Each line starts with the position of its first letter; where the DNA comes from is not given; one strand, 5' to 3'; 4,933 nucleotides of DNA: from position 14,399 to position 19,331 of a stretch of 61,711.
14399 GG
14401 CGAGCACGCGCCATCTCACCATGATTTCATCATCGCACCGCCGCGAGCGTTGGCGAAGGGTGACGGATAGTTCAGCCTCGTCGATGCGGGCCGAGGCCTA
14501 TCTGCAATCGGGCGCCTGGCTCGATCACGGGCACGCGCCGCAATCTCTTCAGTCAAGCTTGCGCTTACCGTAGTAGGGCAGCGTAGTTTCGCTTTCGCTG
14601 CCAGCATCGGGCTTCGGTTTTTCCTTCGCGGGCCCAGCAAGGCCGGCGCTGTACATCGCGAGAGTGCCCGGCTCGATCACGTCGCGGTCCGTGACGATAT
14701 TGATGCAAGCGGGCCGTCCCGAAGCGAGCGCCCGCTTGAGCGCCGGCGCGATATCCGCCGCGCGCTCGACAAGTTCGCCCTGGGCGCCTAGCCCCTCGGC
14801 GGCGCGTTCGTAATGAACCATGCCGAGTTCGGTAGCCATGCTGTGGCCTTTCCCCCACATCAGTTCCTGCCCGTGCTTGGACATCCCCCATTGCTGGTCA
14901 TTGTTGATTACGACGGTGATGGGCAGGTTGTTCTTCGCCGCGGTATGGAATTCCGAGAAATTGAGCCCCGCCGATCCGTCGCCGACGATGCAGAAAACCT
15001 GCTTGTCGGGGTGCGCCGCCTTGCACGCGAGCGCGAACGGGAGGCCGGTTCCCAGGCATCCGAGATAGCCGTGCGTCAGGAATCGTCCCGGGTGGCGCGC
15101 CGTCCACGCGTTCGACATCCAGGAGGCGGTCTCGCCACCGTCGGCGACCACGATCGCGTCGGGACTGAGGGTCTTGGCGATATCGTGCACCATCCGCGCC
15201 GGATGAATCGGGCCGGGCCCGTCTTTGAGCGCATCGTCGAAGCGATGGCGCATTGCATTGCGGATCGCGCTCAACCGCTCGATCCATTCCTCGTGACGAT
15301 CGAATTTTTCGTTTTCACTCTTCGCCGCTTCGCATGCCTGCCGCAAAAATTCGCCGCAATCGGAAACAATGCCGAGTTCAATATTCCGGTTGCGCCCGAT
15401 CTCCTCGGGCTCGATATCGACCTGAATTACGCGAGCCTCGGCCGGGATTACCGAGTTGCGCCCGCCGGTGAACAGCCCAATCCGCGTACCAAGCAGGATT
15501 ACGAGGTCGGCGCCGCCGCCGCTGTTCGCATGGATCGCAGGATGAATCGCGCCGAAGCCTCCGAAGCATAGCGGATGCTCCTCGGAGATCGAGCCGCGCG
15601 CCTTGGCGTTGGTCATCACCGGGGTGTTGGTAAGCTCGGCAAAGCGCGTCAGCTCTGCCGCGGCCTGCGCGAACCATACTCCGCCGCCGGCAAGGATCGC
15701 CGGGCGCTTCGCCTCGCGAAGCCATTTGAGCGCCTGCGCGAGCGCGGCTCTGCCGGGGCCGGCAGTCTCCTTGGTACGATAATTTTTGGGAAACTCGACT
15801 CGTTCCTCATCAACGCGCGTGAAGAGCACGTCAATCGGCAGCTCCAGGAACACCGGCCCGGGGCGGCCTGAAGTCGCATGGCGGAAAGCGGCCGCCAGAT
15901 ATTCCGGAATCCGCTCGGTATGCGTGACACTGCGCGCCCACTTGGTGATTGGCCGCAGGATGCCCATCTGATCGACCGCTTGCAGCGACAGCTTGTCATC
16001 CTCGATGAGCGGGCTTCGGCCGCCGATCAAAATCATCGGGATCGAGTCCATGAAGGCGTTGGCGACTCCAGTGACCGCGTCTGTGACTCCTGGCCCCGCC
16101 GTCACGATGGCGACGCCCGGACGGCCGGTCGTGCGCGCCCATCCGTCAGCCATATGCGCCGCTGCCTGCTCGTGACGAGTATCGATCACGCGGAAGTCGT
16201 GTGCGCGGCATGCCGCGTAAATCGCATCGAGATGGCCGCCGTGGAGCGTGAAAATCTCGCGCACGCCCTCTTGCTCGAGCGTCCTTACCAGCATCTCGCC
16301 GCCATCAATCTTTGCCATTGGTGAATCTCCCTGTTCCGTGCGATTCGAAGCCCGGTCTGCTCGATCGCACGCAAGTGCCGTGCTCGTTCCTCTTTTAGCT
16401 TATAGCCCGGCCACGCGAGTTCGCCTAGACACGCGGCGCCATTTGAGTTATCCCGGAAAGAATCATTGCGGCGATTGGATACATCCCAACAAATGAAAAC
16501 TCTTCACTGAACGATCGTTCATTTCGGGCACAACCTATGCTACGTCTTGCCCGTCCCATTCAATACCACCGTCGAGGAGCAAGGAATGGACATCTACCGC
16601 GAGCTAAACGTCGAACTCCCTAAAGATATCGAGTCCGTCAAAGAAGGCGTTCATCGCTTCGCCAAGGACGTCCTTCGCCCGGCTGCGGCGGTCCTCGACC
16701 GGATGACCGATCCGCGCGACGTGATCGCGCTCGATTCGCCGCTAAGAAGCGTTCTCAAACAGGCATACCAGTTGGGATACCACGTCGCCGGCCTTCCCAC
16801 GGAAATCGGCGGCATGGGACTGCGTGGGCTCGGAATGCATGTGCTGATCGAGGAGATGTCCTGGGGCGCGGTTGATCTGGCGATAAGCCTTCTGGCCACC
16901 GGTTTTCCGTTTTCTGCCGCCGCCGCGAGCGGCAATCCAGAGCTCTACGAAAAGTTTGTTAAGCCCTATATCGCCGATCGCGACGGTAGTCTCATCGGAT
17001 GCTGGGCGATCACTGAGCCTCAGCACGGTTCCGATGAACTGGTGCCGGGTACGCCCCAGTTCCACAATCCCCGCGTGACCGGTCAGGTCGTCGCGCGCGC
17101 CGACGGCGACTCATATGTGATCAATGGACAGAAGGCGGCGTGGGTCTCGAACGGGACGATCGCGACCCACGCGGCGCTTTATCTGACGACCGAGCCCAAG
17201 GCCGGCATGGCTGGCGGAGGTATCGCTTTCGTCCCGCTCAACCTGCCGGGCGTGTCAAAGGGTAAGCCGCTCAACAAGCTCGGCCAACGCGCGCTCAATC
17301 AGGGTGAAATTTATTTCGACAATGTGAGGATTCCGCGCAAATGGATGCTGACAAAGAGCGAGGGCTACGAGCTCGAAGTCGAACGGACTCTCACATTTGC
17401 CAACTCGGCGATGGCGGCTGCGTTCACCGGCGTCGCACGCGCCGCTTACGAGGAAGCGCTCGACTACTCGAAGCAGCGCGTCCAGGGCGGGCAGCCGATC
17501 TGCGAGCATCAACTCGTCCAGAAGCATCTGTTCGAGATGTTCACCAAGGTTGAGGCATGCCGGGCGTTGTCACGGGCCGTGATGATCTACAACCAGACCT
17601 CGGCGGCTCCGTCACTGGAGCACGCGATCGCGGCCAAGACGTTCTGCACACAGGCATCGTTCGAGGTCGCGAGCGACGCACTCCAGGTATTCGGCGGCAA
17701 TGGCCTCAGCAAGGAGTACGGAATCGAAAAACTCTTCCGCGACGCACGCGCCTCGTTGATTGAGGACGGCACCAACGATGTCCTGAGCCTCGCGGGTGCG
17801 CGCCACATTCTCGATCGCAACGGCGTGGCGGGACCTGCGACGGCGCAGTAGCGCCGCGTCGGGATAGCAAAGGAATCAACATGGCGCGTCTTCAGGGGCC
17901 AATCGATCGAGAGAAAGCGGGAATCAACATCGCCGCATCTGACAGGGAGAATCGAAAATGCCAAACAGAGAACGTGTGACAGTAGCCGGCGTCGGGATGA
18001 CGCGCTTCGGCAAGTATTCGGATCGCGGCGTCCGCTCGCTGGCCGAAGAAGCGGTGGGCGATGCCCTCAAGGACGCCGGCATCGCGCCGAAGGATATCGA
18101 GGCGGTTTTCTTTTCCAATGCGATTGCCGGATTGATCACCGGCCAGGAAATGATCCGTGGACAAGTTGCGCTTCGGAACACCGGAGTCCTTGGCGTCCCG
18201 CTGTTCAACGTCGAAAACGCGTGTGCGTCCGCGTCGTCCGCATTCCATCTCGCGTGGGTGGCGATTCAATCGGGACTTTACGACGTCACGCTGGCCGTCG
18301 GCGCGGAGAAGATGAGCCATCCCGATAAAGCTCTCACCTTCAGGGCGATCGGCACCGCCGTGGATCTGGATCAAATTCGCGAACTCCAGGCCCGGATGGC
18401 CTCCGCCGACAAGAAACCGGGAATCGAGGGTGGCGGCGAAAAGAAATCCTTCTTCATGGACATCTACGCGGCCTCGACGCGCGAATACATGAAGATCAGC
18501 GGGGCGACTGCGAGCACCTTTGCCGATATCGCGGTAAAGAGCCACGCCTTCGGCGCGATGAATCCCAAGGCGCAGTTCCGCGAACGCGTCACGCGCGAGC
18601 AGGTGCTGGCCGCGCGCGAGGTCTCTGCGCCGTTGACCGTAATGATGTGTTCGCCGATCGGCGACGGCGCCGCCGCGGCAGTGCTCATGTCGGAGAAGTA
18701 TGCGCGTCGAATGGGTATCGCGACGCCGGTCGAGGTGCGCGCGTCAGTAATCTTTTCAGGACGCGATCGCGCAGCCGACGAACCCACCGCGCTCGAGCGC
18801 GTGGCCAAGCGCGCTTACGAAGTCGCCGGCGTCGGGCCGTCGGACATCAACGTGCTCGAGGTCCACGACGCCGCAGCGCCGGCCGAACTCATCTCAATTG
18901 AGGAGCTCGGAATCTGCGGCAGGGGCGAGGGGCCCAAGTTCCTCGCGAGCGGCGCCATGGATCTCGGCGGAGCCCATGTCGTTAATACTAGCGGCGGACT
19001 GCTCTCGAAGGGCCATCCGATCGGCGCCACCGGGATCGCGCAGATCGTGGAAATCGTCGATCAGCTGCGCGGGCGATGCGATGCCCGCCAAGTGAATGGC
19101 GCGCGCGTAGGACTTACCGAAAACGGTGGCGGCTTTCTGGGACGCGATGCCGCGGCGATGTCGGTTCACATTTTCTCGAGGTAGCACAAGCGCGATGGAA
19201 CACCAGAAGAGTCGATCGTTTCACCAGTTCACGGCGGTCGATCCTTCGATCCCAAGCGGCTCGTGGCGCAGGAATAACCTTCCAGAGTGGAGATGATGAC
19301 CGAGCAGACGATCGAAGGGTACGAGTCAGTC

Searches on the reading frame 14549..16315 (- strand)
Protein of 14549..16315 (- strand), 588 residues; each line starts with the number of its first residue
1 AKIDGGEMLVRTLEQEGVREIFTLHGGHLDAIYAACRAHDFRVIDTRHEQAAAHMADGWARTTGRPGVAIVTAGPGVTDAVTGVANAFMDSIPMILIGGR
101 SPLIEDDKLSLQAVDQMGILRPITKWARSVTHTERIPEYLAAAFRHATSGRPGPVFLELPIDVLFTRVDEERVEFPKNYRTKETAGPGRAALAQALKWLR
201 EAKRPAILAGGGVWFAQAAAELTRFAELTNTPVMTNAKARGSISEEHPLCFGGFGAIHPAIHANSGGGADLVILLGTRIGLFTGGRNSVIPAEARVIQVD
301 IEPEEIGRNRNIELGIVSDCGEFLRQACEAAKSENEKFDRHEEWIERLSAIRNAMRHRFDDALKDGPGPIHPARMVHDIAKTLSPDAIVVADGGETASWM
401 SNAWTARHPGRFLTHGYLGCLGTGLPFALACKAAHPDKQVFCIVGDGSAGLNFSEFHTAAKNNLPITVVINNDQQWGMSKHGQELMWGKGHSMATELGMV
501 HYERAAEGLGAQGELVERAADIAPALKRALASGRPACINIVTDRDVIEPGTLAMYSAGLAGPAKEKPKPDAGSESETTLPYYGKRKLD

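Call 42: search_protein_families(library=pfam, proteins=[window:14549-16315:-], max_evalue=0.00001)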
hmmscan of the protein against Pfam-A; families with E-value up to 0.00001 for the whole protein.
window:14549-16315:- (588 aa): 3 families
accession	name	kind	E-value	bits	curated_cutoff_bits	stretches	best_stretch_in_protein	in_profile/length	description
PF02776.23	TPP_enzyme_N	-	2.8e-39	134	26.8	1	4-118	2-118/119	Thiamine pyrophosphate enzyme, N-terminal TPP binding domain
PF02775.26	TPP_enzyme_C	-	1.5e-37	129.1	21.9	1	392-540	1-151/151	Thiamine pyrophosphate enzyme, C-terminal TPP binding domain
PF00205.28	TPP_enzyme_M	-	1.8e-35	122.1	30.4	1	193-326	2-136/137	Thiamine pyrophosphate enzyme, central domain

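Call 67: search_protein_families(library=ncbifam, proteins=[window:14549-16315:-], max_evalue=0.00001)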
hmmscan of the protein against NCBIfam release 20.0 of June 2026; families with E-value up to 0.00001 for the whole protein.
window:14549-16315:- (588 aa): 51 families (the best 25 are shown)
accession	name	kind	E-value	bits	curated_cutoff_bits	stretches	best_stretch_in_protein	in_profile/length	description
NF004516.0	PRK05858.1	equivalog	1.8e-126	422.9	587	1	3-549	11-542/548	acetolactate synthase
TIGR00118.1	acolac_lg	equivalog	9.9e-123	410.5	538.35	1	4-545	2-537/557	biosynthetic-type acetolactate synthase large subunit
NF004919.0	PRK06276.1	equivalog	1.6e-116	390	866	1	4-547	2-543/582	acetolactate synthase large subunit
NF004710.0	PRK06048.1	equivalog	3.8e-113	378.9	976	1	2-545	7-540/561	acetolactate synthase large subunit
NF006052.0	PRK08199.1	subfamily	3.7e-109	365.5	539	1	3-550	8-545/559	thiamine pyrophosphate protein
NF006187.0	PRK08322.1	equivalog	3.5e-105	352.5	509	1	5-543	4-529/548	acetolactate synthase large subunit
NF005860.0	PRK07789.1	equivalog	4e-104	349.1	881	1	2-546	33-582/615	acetolactate synthase large subunit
NF058623.1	HdaclCoAlyACT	equivalog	2.5e-102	343.4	600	1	7-549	14-547/575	2-hydroxyacyl-CoA lyase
NF005651.0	PRK07418.1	subfamily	2.3e-100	336.6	942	1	2-545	18-562/617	acetolactate synthase large subunit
NF004772.0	PRK06112.1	subfamily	1.7e-99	333.8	673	1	5-549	16-566/578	acetolactate synthase catalytic subunit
NF006319.0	PRK08527.1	equivalog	3.4e-98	329.5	905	1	2-544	3-540/565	acetolactate synthase large subunit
NF006524.0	PRK08978.1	equivalog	7.4e-98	328.2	738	1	4-544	2-526/548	acetolactate synthase 2 catalytic subunit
NF006016.1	PRK08155.1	equivalog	2.4e-97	326.7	870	1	2-544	2-534/554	acetolactate synthase large subunit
NF005058.0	PRK06466.1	equivalog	2.6e-97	326.6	951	1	3-544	4-549/574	acetolactate synthase 3 large subunit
NF006122.0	PRK08266.1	subfamily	3e-96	323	571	1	3-545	4-527/543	hypothetical protein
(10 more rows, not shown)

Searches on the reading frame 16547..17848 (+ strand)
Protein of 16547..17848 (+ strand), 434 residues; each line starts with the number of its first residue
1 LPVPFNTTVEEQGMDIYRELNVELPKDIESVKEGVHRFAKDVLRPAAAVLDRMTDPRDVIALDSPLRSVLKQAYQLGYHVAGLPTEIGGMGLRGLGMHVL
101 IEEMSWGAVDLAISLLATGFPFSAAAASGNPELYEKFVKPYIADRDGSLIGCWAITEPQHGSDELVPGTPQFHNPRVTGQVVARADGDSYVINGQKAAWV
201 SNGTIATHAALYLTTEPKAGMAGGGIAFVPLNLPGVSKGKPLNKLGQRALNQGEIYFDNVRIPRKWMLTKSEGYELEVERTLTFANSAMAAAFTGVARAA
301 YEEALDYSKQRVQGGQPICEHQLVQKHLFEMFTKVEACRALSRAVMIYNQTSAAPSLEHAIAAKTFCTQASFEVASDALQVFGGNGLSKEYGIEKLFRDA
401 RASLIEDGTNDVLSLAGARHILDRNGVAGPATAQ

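Call 42: search_protein_families(library=pfam, proteins=[window:16547-17848:+], max_evalue=0.00001)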
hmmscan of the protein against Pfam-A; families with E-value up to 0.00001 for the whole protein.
window:16547-17848:+ (434 aa): 5 families
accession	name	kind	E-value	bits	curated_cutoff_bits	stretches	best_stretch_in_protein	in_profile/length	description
PF00441.29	Acyl-CoA_dh_1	-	1.6e-31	109.9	22.4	1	280-421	9-149/150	Acyl-CoA dehydrogenase, C-terminal domain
PF02770.24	Acyl-CoA_dh_M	-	2.6e-15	56.8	33.3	1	152-260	1-97/97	Acyl-CoA dehydrogenase, middle domain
PF08028.16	Acyl-CoA_dh_2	-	8.3e-15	55.7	22.7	1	289-402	3-125/134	Acyl-CoA dehydrogenase, C-terminal domain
PF02771.21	Acyl-CoA_dh_N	-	7.6e-09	36.4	22.9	1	28-142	4-110/113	Acyl-CoA dehydrogenase, N-terminal domain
PF22924.1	ACOX_C_alpha1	-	9e-08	32.5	27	1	281-421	3-168/169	Acyl-CoA oxidase, C-alpha1 domain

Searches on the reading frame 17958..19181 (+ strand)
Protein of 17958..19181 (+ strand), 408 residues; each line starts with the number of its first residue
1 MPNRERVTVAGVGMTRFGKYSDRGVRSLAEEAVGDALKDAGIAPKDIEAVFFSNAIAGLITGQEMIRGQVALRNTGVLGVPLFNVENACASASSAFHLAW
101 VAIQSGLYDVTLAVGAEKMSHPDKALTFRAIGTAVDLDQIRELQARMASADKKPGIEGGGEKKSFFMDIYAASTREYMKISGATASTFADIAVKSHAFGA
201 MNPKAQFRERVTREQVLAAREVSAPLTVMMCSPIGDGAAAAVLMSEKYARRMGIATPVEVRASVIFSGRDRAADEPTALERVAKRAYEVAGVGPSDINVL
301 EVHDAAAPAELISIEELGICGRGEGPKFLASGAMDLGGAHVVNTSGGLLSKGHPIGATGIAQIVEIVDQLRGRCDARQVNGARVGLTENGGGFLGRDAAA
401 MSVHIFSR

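Call 42: search_protein_families(library=pfam, proteins=[window:17958-19181:+], max_evalue=0.00001)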
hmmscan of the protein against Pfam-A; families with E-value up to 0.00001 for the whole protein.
window:17958-19181:+ (408 aa): 6 families
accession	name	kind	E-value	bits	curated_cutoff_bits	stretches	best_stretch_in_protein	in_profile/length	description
PF22691.2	Thiolase_C_1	-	8.3e-41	139.5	28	1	276-398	17-138/144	Thiolase C-terminal domain-like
PF00108.29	Thiolase_N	-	9.7e-26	91.1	26.4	1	7-246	1-259/260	Thiolase, N-terminal domain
PF02803.24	Thiolase_C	-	4.7e-11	42.8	27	1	282-374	27-101/123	Thiolase, C-terminal domain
PF00109.32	ketoacyl-synt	-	7.3e-09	36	20.8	1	81-134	166-218/252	Beta-ketoacyl synthase, N-terminal domain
PF08545.16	ACP_syn_III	-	3.8e-07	30.3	24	0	83-121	1-39/80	3-Oxoacyl-[acyl-carrier-protein (ACP)] synthase III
PF02801.28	Ketoacyl-synt_C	-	4.4e-07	30.4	20.8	0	271-308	19-56/119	Beta-ketoacyl synthase, C-terminal domain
